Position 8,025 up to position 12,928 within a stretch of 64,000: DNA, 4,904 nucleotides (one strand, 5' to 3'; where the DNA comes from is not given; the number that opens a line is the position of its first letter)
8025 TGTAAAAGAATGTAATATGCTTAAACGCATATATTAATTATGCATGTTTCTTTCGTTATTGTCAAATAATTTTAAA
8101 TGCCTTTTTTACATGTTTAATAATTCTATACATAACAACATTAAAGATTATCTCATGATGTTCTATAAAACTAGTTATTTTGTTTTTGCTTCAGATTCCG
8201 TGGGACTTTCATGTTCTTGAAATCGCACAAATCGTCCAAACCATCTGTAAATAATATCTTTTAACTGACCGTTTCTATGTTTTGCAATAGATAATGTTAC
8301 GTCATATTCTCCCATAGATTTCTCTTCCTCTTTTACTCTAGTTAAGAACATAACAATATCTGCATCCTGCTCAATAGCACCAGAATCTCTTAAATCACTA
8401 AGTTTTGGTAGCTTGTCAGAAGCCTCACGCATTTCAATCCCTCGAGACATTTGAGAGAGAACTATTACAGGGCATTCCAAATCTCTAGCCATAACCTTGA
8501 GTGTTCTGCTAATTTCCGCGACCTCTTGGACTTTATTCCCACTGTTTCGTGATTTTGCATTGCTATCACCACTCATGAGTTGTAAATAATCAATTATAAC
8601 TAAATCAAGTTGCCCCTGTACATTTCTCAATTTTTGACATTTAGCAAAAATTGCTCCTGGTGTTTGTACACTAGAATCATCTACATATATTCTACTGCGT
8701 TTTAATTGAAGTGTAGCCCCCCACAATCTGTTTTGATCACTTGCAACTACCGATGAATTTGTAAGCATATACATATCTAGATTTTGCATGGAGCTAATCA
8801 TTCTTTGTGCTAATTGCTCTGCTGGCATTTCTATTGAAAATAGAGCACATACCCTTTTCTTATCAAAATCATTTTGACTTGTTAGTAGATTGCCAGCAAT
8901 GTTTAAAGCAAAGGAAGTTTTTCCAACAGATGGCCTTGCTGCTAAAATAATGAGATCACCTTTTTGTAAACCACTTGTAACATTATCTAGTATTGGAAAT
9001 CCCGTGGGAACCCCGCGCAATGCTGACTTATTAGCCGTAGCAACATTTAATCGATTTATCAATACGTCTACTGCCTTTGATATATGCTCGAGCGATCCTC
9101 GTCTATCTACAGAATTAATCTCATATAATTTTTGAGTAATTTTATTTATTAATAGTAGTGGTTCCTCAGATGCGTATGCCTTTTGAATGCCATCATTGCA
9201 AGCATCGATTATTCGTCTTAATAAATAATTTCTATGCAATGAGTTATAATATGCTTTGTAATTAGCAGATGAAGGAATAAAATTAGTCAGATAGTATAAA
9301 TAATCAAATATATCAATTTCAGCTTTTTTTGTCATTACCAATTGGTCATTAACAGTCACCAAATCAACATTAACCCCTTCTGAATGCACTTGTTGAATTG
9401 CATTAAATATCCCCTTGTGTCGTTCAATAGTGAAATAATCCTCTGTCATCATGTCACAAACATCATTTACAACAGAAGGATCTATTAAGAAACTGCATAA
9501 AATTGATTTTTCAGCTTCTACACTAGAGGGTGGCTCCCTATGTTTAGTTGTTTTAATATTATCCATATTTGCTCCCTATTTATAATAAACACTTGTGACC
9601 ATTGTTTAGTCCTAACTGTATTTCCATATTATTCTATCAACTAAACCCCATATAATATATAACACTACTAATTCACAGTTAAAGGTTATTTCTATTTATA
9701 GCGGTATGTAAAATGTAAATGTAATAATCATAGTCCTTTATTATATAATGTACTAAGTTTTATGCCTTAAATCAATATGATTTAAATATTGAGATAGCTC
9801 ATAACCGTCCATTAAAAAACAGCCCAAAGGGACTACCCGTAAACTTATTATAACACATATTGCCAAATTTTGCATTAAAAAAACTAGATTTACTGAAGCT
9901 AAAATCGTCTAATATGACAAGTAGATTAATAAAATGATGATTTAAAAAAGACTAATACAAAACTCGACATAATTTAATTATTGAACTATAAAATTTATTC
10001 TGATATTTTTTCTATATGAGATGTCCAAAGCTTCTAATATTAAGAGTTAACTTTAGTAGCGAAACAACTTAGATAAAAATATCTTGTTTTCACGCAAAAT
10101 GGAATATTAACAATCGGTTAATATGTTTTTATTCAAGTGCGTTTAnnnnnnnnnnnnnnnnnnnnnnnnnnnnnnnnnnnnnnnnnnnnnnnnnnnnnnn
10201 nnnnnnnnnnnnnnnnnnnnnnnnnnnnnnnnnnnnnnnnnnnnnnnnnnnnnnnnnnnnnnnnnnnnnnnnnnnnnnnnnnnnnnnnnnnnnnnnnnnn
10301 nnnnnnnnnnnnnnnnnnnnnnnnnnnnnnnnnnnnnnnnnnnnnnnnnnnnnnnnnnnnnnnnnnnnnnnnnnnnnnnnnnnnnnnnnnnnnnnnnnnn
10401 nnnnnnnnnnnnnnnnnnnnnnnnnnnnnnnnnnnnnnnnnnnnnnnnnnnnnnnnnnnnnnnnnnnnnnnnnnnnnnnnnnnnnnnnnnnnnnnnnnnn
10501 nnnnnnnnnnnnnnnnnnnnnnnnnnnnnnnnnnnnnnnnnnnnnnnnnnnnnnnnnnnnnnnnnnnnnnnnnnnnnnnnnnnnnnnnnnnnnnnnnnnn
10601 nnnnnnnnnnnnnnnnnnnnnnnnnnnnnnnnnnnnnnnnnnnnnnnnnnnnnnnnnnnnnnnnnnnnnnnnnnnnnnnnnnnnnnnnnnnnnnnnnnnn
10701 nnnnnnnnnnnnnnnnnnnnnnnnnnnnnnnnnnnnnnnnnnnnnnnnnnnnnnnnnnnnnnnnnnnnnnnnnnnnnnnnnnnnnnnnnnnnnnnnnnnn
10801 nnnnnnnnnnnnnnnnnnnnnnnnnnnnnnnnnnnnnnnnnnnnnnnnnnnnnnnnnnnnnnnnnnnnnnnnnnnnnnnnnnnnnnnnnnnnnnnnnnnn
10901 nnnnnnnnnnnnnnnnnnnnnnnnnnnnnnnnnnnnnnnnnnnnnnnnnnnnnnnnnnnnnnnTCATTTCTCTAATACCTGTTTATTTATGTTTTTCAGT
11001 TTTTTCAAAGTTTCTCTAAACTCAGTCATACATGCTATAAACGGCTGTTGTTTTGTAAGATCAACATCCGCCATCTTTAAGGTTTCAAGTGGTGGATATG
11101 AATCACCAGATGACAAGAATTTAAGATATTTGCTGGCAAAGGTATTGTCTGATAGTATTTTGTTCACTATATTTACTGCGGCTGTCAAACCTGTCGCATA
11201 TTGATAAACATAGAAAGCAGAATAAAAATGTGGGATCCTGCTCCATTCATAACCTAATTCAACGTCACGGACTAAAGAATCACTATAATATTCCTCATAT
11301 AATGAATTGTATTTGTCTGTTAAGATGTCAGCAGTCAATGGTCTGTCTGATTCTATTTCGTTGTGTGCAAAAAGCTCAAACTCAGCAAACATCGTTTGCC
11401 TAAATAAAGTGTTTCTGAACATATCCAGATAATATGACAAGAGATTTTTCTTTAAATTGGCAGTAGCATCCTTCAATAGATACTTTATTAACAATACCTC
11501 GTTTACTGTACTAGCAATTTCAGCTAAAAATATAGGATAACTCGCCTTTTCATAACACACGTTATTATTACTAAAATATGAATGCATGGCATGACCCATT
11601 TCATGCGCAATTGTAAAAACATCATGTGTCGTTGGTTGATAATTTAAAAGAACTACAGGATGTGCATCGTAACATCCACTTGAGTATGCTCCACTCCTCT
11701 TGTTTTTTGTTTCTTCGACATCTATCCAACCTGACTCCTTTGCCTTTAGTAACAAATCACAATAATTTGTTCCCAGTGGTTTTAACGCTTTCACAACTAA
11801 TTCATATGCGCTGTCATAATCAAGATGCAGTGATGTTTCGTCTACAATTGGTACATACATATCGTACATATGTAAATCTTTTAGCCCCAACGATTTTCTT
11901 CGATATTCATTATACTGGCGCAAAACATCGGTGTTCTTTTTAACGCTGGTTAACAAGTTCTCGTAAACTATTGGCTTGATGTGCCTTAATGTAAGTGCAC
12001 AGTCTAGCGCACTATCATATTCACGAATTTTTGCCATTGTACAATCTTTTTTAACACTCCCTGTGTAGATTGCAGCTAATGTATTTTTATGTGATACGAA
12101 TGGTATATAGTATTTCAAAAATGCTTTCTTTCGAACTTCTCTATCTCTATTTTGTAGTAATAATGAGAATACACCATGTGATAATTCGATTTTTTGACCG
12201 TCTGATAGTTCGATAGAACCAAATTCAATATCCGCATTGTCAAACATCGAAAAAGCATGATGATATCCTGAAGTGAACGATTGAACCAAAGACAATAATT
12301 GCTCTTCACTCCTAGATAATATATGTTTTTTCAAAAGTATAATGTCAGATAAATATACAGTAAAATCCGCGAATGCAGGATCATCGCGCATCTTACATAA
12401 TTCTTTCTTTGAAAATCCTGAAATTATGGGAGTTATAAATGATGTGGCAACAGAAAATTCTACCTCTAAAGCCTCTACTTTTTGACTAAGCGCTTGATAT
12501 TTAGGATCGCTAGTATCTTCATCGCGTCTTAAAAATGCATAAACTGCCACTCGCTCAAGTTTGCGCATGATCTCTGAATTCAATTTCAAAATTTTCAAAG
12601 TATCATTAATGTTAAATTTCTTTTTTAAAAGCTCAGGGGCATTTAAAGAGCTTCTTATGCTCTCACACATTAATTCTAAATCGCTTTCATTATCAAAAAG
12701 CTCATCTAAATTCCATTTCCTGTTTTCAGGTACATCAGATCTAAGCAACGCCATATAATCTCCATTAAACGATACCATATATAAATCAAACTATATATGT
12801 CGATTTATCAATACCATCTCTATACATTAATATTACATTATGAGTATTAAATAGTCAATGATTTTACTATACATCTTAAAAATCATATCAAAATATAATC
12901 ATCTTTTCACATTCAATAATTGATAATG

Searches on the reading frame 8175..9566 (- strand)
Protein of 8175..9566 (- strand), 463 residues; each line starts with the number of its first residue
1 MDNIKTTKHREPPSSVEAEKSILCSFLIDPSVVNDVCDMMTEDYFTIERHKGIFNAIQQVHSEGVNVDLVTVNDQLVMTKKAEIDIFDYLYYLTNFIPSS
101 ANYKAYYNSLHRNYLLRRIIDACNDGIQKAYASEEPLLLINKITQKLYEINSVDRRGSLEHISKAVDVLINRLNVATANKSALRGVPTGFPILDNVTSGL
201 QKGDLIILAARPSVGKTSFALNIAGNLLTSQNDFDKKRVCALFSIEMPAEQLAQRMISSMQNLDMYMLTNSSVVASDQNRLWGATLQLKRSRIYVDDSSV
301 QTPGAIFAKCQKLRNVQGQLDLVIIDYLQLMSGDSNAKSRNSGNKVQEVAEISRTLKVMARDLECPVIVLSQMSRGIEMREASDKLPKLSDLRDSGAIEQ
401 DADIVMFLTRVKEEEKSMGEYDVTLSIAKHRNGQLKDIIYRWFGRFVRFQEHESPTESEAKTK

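Call 63: search_protein_families(library=pfam, proteins=[window:8175-9566:-], max_evalue=0.00001)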
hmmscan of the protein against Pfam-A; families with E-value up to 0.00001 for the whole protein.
window:8175-9566:- (463 aa): 3 families
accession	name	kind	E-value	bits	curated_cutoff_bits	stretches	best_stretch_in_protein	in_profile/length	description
PF03796.21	DnaB_C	-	3.6e-83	279.3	27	1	185-451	1-255/255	DnaB-like helicase C terminal domain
PF00772.26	DnaB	-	2e-22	79.6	23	1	12-110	2-101/103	DnaB-like helicase N terminal domain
PF13481.12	AAA_25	-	2.2e-12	47.4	27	1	189-370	18-187/195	AAA domain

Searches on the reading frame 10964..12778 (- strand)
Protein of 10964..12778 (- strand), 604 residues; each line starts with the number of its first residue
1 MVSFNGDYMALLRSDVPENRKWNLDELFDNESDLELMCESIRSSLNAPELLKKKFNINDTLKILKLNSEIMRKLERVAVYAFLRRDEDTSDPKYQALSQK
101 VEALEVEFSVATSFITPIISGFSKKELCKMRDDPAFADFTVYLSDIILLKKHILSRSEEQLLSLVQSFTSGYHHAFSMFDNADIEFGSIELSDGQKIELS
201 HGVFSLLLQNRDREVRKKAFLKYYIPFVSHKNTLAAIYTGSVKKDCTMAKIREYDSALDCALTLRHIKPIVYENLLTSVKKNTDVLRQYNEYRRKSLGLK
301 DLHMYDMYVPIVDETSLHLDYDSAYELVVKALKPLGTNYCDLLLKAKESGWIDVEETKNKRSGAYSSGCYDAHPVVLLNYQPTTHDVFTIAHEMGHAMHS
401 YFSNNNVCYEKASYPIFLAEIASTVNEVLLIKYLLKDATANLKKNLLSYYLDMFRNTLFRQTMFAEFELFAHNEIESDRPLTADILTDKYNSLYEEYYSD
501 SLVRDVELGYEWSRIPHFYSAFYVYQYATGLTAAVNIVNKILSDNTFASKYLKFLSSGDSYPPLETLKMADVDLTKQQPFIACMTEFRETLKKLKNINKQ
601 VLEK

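Call 63: search_protein_families(library=pfam, proteins=[window:10964-12778:-], max_evalue=0.00001)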
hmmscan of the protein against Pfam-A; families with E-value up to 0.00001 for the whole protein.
window:10964-12778:- (604 aa): 2 families
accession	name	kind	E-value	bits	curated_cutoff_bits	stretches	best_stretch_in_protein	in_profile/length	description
PF01432.26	Peptidase_M3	-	7.9e-68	230.3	27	1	206-584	1-455/457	Peptidase family M3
PF08439.15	Peptidase_M3_N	-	8.5e-11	42.3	25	1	130-186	13-70/70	Oligopeptidase F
